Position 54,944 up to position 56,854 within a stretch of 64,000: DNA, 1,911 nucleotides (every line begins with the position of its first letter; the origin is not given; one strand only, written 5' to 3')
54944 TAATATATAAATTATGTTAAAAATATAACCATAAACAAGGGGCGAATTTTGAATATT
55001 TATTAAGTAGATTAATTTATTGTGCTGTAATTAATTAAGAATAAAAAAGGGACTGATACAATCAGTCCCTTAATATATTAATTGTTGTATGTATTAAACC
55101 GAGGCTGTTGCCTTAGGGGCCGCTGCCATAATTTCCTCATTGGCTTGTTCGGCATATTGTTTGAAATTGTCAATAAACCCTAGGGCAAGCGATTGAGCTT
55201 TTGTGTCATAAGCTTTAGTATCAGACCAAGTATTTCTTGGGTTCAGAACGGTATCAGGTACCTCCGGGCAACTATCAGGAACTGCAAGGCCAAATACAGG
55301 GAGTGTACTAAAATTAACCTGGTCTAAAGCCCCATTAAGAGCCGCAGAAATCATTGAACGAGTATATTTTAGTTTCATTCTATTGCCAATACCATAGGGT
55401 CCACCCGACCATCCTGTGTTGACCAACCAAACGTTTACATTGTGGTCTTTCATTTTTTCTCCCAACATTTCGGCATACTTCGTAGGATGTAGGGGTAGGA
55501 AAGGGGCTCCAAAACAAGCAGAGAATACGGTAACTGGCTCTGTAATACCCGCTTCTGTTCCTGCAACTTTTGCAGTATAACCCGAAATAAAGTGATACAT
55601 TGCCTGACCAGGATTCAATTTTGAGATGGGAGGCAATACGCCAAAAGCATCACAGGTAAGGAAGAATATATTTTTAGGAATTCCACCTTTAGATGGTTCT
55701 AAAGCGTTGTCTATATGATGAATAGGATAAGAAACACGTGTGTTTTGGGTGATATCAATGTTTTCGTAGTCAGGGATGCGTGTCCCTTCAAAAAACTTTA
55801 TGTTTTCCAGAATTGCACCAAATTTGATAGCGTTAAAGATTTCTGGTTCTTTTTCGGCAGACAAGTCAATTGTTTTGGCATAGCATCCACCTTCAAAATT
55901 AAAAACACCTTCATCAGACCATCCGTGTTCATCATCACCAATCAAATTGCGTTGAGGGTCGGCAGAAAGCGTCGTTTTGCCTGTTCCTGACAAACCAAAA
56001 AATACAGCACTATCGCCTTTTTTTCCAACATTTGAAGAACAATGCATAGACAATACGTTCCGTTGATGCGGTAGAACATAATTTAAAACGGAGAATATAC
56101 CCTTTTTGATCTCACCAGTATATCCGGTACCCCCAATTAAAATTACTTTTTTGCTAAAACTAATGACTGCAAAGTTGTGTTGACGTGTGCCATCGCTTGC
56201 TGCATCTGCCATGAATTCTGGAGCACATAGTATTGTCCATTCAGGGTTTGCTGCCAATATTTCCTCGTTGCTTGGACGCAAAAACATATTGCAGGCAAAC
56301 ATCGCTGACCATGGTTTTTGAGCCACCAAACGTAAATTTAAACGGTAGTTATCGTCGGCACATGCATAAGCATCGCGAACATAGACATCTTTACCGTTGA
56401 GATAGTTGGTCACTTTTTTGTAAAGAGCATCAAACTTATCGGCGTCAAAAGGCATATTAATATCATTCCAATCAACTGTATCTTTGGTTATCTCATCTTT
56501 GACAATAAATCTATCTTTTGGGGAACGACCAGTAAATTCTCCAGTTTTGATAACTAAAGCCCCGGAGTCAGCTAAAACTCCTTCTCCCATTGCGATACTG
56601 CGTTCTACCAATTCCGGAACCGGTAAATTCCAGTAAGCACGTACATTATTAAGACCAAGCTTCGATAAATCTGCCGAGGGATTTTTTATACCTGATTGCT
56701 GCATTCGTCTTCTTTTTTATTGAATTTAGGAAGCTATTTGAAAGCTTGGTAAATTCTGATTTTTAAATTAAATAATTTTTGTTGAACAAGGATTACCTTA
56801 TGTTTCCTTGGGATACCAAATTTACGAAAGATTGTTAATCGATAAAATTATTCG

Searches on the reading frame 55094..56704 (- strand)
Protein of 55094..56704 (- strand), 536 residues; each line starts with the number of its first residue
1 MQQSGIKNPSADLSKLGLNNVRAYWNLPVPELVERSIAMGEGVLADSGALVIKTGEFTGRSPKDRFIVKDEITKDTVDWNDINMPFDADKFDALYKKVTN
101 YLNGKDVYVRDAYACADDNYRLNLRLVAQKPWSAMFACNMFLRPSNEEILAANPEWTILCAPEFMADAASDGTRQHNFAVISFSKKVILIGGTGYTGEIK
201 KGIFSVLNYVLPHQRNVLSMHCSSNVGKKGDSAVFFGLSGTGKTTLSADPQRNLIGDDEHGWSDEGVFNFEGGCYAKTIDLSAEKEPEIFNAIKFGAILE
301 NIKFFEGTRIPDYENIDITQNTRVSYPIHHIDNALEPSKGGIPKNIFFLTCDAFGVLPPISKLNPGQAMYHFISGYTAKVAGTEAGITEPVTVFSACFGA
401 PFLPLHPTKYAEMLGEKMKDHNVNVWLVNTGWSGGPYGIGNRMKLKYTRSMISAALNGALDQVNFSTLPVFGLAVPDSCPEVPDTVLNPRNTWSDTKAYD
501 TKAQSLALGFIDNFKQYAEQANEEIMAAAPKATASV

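Call 3: search_protein_families(library=pfam, proteins=[window:55094-56704:-], max_evalue=0.1)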
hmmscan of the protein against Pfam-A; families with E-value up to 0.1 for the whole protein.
window:55094-56704:- (536 aa): 1 family
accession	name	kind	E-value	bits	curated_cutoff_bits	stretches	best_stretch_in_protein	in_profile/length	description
PF01293.25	PEPCK_ATP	-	5e-223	741.4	26.5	1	23-484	3-464/465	Phosphoenolpyruvate carboxykinase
